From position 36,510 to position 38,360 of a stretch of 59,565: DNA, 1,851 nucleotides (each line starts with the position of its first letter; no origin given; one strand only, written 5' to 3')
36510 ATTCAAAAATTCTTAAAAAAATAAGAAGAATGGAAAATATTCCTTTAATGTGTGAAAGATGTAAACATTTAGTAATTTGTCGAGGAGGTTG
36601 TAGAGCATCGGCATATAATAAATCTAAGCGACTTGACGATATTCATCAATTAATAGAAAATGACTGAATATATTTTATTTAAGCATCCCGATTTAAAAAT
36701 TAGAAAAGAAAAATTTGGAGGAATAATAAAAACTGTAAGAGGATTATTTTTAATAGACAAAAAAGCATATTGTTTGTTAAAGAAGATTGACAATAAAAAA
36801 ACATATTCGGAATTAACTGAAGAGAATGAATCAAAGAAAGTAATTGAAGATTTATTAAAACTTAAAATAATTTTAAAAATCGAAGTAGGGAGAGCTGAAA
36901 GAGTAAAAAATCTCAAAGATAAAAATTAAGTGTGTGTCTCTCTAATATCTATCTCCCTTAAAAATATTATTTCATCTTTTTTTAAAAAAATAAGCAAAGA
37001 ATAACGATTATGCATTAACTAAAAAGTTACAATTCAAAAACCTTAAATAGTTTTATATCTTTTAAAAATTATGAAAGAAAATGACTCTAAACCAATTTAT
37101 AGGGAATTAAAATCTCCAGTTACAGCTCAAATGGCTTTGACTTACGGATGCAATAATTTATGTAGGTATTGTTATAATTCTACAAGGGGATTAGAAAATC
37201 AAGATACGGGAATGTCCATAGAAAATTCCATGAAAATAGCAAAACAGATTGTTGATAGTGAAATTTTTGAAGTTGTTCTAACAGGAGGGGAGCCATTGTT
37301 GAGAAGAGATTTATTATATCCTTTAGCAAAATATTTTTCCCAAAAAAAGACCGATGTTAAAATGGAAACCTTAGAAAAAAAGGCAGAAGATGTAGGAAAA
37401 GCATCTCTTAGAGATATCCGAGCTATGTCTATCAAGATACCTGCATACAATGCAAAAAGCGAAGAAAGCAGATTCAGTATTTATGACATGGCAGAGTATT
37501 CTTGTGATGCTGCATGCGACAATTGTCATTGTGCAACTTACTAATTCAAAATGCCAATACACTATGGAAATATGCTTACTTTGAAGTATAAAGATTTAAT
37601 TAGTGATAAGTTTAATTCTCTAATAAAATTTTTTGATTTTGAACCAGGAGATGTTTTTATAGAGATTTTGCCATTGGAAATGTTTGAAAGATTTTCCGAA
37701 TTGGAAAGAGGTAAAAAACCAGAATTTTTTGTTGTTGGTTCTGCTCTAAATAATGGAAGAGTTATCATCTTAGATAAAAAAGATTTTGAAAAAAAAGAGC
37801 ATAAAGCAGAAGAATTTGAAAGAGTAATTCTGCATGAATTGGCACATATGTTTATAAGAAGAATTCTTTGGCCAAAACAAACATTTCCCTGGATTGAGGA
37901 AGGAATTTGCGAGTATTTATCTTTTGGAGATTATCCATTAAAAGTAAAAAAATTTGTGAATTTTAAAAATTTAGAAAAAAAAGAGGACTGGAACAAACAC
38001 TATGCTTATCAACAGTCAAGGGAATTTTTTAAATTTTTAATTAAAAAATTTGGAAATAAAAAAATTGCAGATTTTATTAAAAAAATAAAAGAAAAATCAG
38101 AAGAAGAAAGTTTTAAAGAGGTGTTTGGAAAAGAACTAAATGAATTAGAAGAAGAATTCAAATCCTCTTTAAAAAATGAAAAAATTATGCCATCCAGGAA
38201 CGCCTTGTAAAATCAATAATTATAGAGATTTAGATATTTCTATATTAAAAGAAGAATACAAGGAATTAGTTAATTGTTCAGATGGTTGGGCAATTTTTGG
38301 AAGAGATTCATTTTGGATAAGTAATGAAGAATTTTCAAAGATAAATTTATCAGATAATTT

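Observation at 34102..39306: Duplicated radical-SAM/SPASM, HExxH peptidase and Cys-rich peptide modules: a RiPP-like cluster of unrecognised class in an archaeal contig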

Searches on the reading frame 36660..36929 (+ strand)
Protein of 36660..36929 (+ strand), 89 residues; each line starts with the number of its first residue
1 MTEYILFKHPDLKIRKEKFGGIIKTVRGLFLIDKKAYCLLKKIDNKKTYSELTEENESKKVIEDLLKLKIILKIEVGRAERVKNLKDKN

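Call 7: search_protein_families(library=pfam, proteins=[window:36660-36929:+], max_evalue=0.1)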
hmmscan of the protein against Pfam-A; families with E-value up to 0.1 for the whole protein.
window:36660-36929:+ (89 aa): 1 family
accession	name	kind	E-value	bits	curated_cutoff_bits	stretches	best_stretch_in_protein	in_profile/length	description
PF03750.18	Csm2_III-A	-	0.032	15.4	24.8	1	37-87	32-79/115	Csm2 Type III-A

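Call 8: search_protein_families(library=ncbifam, proteins=[window:36660-36929:+], max_evalue=0.1)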
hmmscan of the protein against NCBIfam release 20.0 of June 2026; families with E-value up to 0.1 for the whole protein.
window:36660-36929:+ (89 aa): 1 family
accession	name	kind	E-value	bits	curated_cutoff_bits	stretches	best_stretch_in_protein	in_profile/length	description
TIGR03967.2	mycofact_MftB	equivalog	0.0048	17.2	33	1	9-59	9-63/85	mycofactocin biosynthesis chaperone MftB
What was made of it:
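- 36660..36929 (+): 89-aa MftB/PqqD-like protein. Putative discrete RRE (leader-binding partner). MftB hit at E 0.0048, 17.2 bits against cut-off 33 (call 8).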

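Call 51: search_solved_structures(query=A4, max_evalue=10, show_alignments=2)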
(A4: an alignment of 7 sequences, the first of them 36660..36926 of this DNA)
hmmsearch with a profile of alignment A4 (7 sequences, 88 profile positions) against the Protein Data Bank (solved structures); distinct sequences matched with E-value up to 10: 6.
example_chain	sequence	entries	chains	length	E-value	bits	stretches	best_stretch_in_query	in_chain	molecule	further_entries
2hd7_A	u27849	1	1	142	0.16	15.2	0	30-62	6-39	Twinfilin-1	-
6yp9_B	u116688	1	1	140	0.18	15.1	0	30-62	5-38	Twinfilin-1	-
6rsw_B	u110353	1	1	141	0.18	15.1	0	30-62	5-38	Twinfilin-1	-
3daw_B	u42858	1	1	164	0.2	14.9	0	29-62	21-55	Twinfilin-1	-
2d8b_A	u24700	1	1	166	0.21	14.9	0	29-62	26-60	Twinfilin-1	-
6a69_B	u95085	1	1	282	1.1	12.5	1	7-43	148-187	Neuroplastin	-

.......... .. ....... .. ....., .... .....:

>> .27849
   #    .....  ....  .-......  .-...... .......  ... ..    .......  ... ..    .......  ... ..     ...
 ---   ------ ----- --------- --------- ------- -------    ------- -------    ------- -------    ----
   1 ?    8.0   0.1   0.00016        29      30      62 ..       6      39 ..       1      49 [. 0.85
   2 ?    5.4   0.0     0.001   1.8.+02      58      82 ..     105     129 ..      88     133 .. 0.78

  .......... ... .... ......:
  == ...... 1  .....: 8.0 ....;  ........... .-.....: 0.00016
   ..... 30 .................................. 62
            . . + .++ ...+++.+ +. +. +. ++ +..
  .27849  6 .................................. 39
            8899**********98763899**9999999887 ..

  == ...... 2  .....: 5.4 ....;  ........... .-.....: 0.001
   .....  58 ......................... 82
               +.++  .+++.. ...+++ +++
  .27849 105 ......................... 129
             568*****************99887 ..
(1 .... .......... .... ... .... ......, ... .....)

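Call 53: search_protein_families(library=ncbifam, alignment_id=A4, max_evalue=1)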
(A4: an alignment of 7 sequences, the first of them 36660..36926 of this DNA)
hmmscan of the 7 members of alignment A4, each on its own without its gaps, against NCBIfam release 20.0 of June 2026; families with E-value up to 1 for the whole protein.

A. member 1, window:36660-36926:+ (89 aa): 1 family
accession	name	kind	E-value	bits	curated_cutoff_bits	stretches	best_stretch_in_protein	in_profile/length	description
TIGR03967.2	mycofact_MftB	equivalog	0.0048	17.2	33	1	9-59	9-63/85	mycofactocin biosynthesis chaperone MftB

B. families by the number of members that match (of 7 scanned): 3 families
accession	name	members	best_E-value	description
TIGR03967.2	mycofact_MftB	3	0.0027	mycofactocin biosynthesis chaperone MftB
NF047528.1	LIMLP_03685_anti-sigma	1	0.023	LIMLP_03685 family anti-sigma factor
NF007758.0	PRK10439.1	1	0.086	enterochelin esterase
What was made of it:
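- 36660..36929 (+): 3 of 7 family members hit MftB (call 53).
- On Generic rSAM/SPASM-dependent RiPP pathway: MftB hit at 17.2 bits against 33; 3 of 7 members hit it (calls 8, 53).
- The best NCBIfam hits include MftC and MftB (calls 8, 53).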

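Call 54: search_protein_families(library=pfam, alignment_id=A4, max_evalue=1)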
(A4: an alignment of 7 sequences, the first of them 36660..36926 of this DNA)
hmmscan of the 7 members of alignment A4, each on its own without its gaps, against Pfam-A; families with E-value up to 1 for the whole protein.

A. member 1, window:36660-36926:+ (89 aa): 1 family
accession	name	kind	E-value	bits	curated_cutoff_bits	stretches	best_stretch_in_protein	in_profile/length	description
PF03750.18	Csm2_III-A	-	0.032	15.4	24.8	1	37-87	32-79/115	Csm2 Type III-A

B. families by the number of members that match (of 7 scanned): 3 families
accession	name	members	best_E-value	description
PF05527.17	TNFAIP8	1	0.03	Tumor necrosis factor alpha-induced protein 8-like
PF03750.18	Csm2_III-A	1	0.032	Csm2 Type III-A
PF19938.4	DUF6400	1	0.074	Family of unknown function (DUF6400)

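Call 76: predict_structure(protein=window:36660-36926:+)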
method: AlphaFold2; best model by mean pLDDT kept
length: 89 residues; sequences in the alignment: 1
mean_pLDDT: 71.7   pTM: 0.56
mean pLDDT of the five models: 71.7, 64.5, 54.8, 47.7, 39.9
residues with pLDDT >= 90: 0; 70-90: 49; 50-70: 40; < 50: 0
segments of 3 or more residues with pLDDT < 50: none
pLDDT, mean of each block of 10 residues (from residue 1): 69 65 74 82 70 69 81 71 64
secondary structure, 60 per line:
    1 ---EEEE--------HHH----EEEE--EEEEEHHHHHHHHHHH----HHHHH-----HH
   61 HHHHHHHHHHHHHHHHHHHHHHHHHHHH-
elements in order: E4-7 E23-26 E29-33 H34-44 H49-53 H59-88

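Call 80: fold_search(model_id=the predicted structure, library=pdb)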
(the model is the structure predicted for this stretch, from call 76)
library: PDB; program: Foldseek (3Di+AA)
matches with E <= 10: 92; with E <= 0.001: 0
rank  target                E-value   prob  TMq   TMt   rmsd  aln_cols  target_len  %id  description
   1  2jaa_B                1.4e+00  0.12  0.33  0.17   9.0        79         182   15  SeMet substituted Shigella Flexneri Ipad (released 2006-11-30)
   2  3pxh                  2.2e+00  0.11  0.22  0.11   7.6        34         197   32  Tandem Ig domains of tyrosine phosphatase LAR (released 2011-03-23)
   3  8v7q_D                2.5e+00  0.09  0.33  0.17   9.6        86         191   15  IpaD (122-321) Pi-helix Mutant (delta Q148) Apo Structure (released 2024-08-21)
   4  3nft                  2.6e+00  0.06  0.27  0.11  13.4        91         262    9  Near-atomic resolution analysis of BipD- A component of the type-III secretion system of Burkholderia pseudomallei (released 2010-07-14)
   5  4pbv_E                3.9e+00  0.08  0.21  0.10   7.8        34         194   29  Crystal structure of chicken receptor protein tyrosine phosphatase sigma in complex with TrkC (released 2014-11-12)
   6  8v7s_A                4.5e+00  0.08  0.34  0.18   9.7        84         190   17  IpaD (122-321) Apo Structure (released 2024-08-21)
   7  8v5c_A                4.5e+00  0.07  0.33  0.16   9.6        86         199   15  IpaD (122-321) Bound to Deoxycholate (released 2024-08-21)
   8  8y03_A                5.1e+00  0.06  0.30  0.04   6.3        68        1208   24  Crystal structure of LbCas12a-crRNA complex (released 2025-01-01)
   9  2flp_A                5.1e+00  0.03  0.20  0.07   7.1        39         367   15  Binary complex of the catalytic core of human DNA polymerase iota with DNA (template G) (released 2006-12-05)
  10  8k9h_D                5.1e+00  0.02  0.19  0.10   4.5        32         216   28  Complex structure of Acetoacetate:butyrate/acetate coenzyme A transferase and Butyrate-acetoacetate CoA-transferase su (released 2024-08-07)
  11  5id6_A                5.5e+00  0.06  0.30  0.04   6.3        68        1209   24  Structure of Cpf1/RNA Complex (released 2016-04-27)
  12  9fy1_b                5.5e+00  0.04  0.23  0.12   3.1        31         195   22  Structure of CliM-stalled Bacillus subtilis 70S ribosome with release factor bound in the A-site (released 2026-01-14)
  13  9drc_A                5.5e+00  0.02  0.21  0.07   9.5        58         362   16  Ternary substrate complex of DNA polymerase iota R71A mutant with DNA (template A) and dTTP (released 2025-07-09)
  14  2yd4                  5.8e+00  0.06  0.21  0.10   7.9        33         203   27  Crystal structure of the N-terminal Ig1-2 module of Chicken Receptor Protein Tyrosine Phosphatase Sigma (released 2011-04-13)
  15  3gv7_B                5.8e+00  0.04  0.27  0.08  10.7        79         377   15  Human DNA polymerase iota in complex with T template DNA and incoming dTTP (released 2009-06-02)
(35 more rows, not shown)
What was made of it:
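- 36660..36929 (+): The single-sequence AF2 model shows beta-beta-beta-alpha-alpha-alpha order at pLDDT 72 (call 76), but the fold search was uninformative (call 80).
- On Generic rSAM/SPASM-dependent RiPP pathway: The single-sequence model shows beta-beta-beta-alpha-alpha-alpha order at pLDDT 72, but the fold search was uninformative (calls 76, 80).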

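Call 85: search_protein_families(library=padloc, proteins=[window:36660-36929:+], max_evalue=0.001)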
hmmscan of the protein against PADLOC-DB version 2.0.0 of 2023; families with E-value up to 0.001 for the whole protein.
window:36660-36929:+ (89 aa): 0 families

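Call 100: search_solved_structures(query=A11, max_evalue=10, show_alignments=3)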
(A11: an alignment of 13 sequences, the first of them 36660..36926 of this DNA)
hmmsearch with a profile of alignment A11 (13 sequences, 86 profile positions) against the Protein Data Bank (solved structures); distinct sequences matched with E-value up to 10: 2.
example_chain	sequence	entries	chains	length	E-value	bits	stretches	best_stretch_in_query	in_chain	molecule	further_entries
8s2f_AAA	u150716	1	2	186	0.025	17.8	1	22-75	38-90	Lipoprotein, putative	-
8s2p_AAA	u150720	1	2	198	0.029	17.6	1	22-75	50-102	Lipoprotein, putative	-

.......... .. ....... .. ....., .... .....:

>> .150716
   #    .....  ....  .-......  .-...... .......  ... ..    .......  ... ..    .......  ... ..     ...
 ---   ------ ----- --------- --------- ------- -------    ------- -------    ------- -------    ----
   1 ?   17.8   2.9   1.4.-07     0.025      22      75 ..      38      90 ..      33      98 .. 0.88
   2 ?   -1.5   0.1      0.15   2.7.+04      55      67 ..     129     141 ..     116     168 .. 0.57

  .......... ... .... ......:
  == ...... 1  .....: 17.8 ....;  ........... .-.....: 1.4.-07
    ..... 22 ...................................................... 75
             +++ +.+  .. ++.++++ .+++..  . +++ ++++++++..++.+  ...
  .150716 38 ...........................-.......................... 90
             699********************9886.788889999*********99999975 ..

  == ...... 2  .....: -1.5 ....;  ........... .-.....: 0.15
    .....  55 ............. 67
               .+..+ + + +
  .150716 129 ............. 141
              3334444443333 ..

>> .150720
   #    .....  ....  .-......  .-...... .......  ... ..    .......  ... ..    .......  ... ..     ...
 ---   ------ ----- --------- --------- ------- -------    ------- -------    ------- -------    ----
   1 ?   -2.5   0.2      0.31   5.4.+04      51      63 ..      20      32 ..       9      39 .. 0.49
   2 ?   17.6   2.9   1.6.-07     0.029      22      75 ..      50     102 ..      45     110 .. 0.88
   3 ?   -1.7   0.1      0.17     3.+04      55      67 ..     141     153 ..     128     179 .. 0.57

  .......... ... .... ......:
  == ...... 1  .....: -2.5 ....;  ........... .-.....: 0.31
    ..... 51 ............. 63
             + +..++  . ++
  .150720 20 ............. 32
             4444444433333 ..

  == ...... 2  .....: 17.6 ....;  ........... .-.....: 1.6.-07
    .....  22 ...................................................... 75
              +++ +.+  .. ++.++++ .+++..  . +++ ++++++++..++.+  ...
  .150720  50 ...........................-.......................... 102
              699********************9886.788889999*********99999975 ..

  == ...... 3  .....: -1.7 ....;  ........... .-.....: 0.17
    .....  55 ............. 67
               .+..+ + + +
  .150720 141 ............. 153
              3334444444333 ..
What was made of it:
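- On Generic rSAM/SPASM-dependent RiPP pathway: No PDB sequence hit (calls 51, 100).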

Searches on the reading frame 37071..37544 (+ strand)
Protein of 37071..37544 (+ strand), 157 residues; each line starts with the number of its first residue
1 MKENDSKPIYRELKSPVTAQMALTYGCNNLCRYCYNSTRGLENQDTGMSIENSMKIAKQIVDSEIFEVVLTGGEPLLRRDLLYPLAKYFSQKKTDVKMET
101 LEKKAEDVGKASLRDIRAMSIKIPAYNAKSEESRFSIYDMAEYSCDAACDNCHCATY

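Call 7: search_protein_families(library=pfam, proteins=[window:37071-37544:+], max_evalue=0.1)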
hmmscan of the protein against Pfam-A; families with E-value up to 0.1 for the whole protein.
window:37071-37544:+ (157 aa): 2 families
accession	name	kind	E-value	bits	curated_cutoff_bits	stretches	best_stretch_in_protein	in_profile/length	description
PF04055.27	Radical_SAM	-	1.2e-11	45.5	29.5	1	23-100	3-84/166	Radical SAM superfamily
PF13353.11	Fer4_12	-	3.1e-10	40.9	22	1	24-95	12-83/137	4Fe-4S single cluster domain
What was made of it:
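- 37071..37361 (+): Remnant of rSAM-A (residues 1-97), now the N-terminal part of the 157-aa fusion ORF. PF04055 matches profile positions 3-84 only (call 7).
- Checked: The first ~100 residues of ORF 37071-37544 are a truncated radical SAM domain (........, GGEPLL; PF04055 1.2e-11, profile positions 3-84 of 166; call 7).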

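Call 8: search_protein_families(library=ncbifam, proteins=[window:37071-37544:+], max_evalue=0.1)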
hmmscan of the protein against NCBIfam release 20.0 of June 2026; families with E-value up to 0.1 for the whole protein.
window:37071-37544:+ (157 aa): 88 families (the best 25 are shown)
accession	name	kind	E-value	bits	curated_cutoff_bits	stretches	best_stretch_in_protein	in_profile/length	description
TIGR02668.1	moaA_archaeal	equivalog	1.4e-11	44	325.25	1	20-115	13-111/303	GTP 3',8-cyclase MoaA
TIGR02666.1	moaA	equivalog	2.5e-11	43.2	284.05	1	21-116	14-118/336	GTP 3',8-cyclase MoaA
NF045574.1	sacti_mat_StsB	exception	4e-11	42.4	625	1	18-82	97-159/466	StsB family radical SAM/SPASM domain sactipeptide maturase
NF001199.0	PRK00164.2-1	equivalog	9.7e-11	41.3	231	1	20-115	15-113/308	GTP 3',8-cyclase MoaA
TIGR02495.1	NrdG2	equivalog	3.4e-10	39.6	131.15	1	22-126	21-126/193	anaerobic ribonucleoside-triphosphate reductase activating protein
NF050035.1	rSAM_WgK_link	exception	3.5e-10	39.4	650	1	14-92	6-84/367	radical SAM/SPASM peptide maturase WgkB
TIGR03962.1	mycofact_rSAM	equivalog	1.1e-09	37.9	265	1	10-106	5-98/339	mycofactocin radical SAM maturase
TIGR04303.1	GeoRSP_rSAM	equivalog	3.8e-09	36.6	400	1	13-99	1-82/325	GeoRSP system radical SAM/SPASM protein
TIGR03963.1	rSAM_QueE_Clost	equivalog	5.4e-09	36.1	260.1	1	25-130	27-131/219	putative 7-carboxy-7-deazaguanine synthase QueE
TIGR03977.1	rSAM_pair_HxsC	equivalog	1.1e-08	34.4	267.9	1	19-101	27-105/292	His-Xaa-Ser system radical SAM maturase HxsC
TIGR04054.1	rSAM_NirJ1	equivalog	1.9e-08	33.3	650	1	15-100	35-117/387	putative heme d1 biosynthesis radical SAM protein NirJ1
TIGR04545.1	rSAM_ahbD_hemeb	equivalog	4.5e-08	32.9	500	1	22-131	5-114/339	heme b synthase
TIGR03978.1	rSAM_paired_1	equivalog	1e-07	31.1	370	1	21-95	87-163/466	His-Xaa-Ser system radical SAM maturase HxsB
TIGR04051.1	rSAM_NirJ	equivalog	1.2e-07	31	515.45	1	22-100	7-83/354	heme d1 biosynthesis radical SAM protein NirJ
NF047865.1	rSAM_PapB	equivalog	1.7e-07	30.8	340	1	21-96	7-85/330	PapB family radical SAM/SPASM ranthipeptide maturase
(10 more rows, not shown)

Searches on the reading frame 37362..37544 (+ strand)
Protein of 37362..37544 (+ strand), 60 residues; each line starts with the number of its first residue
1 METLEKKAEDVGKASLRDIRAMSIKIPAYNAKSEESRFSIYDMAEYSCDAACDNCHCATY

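Call 64: find_related_loci(query=A9, collection=metagenome_contigs, flank=5000)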
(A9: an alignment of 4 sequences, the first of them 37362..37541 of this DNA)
Query A9 (60 aa) in metagenome_contigs; peptide patterns used: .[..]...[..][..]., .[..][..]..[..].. (x = any residue, [..] = any of these).
533 stretches matched a pattern; 9 encode a relative of the query (tblastn E <= 1e-3); 9 distinct loci.
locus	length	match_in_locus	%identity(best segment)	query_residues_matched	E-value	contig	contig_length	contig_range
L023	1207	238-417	85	1-60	4e-34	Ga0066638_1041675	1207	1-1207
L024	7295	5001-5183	75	1-60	5e-29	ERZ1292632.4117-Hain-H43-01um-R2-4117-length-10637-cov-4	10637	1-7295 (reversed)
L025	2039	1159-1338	72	1-60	2e-28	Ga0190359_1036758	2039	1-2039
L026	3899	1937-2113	78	1-60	3e-28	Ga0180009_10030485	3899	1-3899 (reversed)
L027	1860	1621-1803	67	1-60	6e-25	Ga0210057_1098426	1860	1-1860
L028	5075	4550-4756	57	1-60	5e-23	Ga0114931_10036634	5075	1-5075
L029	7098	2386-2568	62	1-60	2e-22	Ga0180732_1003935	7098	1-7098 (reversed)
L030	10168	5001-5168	49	4-60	5e-15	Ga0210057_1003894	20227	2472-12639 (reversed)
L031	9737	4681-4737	84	42-60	9e-9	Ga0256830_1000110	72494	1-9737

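Call 85: search_protein_families(library=padloc, proteins=[window:37362-37544:+], max_evalue=0.001)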
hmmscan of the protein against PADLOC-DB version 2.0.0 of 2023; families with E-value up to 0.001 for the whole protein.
window:37362-37544:+ (60 aa): 0 families

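Call 101: search_protein_families(library=pfam, proteins=[L024:4694-4996:+, L026:1632-1934:+, L031:4259-4561:+], max_evalue=1)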
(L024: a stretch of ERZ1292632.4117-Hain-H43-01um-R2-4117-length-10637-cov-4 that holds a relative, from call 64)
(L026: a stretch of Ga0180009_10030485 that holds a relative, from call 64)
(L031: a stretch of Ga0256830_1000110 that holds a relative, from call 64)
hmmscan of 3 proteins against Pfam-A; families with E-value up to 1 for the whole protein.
L024:4694-4996:+ (101 aa): 1 family
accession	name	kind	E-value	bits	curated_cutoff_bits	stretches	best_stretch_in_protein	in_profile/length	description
PF10517.14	DM13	-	0.0088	17.1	25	1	12-56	6-48/105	Electron transfer DM13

L026:1632-1934:+ (101 aa): 0 families

L031:4259-4561:+ (101 aa): 0 families

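Call 110: find_related_loci(query=A9, collection=viral_contigs, flank=5000)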
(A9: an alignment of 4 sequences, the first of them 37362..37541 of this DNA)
Query A9 (60 aa) in viral_contigs; peptide patterns used: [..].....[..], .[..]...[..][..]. (x = any residue, [..] = any of these).
46 stretches matched a pattern, but none encodes a relative of the query by tblastn (E <= 1e-3).

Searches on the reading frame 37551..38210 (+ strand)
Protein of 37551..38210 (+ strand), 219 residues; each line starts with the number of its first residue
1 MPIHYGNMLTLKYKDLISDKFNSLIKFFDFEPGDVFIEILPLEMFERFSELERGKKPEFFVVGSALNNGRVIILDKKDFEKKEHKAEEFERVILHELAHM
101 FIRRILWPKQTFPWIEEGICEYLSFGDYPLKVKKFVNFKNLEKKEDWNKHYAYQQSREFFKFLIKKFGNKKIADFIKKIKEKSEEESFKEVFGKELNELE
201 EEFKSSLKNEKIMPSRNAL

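Call 7: search_protein_families(library=pfam, proteins=[window:37551-38210:+], max_evalue=0.1)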
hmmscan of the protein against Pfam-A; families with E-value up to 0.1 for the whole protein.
window:37551-38210:+ (219 aa): 7 families
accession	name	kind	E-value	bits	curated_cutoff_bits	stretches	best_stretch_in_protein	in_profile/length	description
PF04450.18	BSP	-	5.1e-09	36.7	23.8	1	77-203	87-207/207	Peptidase of plants and bacteria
PF13485.12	Peptidase_MA_2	-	1.1e-08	35.5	32.4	1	90-209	67-201/201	Peptidase MA superfamily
PF06167.18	Peptidase_M90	-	0.00027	21.1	26.2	1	60-100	118-157/243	Glucose-regulated metallo-peptidase M90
PF10026.15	DUF2268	-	0.036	14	23.6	0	22-101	10-77/195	Predicted Zn-dependent protease (DUF2268)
PF12315.14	DA1-like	-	0.061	13.1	25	1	92-178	96-177/213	Protein DA1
PF05851.16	Lentivirus_VIF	-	0.082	12.3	25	0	153-209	6-60/251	Lentivirus virion infectivity factor (VIF)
PF10263.15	SprT-like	-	0.088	13.1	25.6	0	82-102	54-74/108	SprT-like family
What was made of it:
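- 37551..38210 (+): MA-clan (gluzincin) peptidase, 219 aa. PF04450 at 36.7 bits (cut-off 23.8) and PF13485 at 35.5 bits (cut-off 32.4) (call 7).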

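Call 8: search_protein_families(library=ncbifam, proteins=[window:37551-38210:+], max_evalue=0.1)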
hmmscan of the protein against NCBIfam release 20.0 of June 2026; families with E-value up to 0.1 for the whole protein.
window:37551-38210:+ (219 aa): 3 families
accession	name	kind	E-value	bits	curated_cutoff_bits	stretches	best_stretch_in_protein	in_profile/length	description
NF033876.2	flagella_HExxH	equivalog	5.9e-05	22.7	205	1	75-207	110-259/384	flagellinolysin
NF038324.1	DrmB_fam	subfamily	0.0083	15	240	0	136-203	274-341/604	DrmB family protein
TIGR02412.1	pepN_strep_liv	equivalog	0.046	12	591.2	0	60-123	256-322/832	aminopeptidase N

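Call 85: search_protein_families(library=padloc, proteins=[window:37551-38210:+], max_evalue=0.001)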
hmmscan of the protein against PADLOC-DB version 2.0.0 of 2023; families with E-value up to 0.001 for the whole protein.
window:37551-38210:+ (219 aa): 0 families
